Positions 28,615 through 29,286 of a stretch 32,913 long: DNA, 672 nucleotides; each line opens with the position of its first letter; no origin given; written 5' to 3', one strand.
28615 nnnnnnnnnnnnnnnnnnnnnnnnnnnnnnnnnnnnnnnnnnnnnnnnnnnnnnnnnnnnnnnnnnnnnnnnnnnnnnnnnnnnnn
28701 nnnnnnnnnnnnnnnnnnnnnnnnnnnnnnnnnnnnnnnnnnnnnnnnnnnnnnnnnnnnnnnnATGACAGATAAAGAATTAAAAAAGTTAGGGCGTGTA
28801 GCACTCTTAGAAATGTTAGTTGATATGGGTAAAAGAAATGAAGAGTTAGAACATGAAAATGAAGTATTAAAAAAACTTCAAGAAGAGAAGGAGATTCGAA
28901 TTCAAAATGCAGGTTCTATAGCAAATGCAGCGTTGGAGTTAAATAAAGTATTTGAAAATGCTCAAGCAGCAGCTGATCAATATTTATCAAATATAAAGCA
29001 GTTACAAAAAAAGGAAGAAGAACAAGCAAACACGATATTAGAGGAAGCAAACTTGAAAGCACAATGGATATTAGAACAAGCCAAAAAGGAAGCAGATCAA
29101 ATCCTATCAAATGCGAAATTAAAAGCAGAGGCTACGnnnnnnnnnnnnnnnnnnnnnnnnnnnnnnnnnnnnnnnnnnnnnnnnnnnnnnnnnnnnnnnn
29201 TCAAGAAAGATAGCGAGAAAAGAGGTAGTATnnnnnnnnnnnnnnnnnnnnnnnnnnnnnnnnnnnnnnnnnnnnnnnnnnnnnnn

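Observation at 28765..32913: Riboswitch-controlled operon: coiled-coil protein, dedicated signal peptidase I and a giant Cna-B surface protein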

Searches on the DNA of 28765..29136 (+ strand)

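Call 20: search_rna_families(sources=[L017, L053, L052, L079, L082, L087, L065], threshold=gathering)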
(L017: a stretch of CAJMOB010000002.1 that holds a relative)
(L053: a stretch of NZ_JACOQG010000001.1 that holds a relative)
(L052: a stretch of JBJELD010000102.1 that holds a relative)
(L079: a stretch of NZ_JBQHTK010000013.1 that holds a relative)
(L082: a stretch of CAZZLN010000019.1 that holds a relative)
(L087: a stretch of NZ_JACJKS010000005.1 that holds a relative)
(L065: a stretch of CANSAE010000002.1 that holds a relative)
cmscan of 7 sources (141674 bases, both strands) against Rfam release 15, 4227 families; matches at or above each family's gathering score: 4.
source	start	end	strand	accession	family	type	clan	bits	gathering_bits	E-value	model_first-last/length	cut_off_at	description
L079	16822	16973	-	RF01699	Clostridiales-1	Gene; sRNA;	-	124.1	48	1.6e-27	1-166/166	no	Clostridiales-1 RNA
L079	7007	7077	+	RF00005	tRNA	Gene; tRNA;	CL00001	77.5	29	5.8e-15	1-71/71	no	tRNA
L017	9840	9928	+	RF01051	c-di-GMP-I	Cis-reg; riboswitch;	CL00126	62.5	35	1.7e-09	1-87/87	no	c-di-GMP-I riboswitch aptamer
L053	9772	9855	+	RF01051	c-di-GMP-I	Cis-reg; riboswitch;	CL00126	35.6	35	0.0062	1-87/87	no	c-di-GMP-I riboswitch aptamer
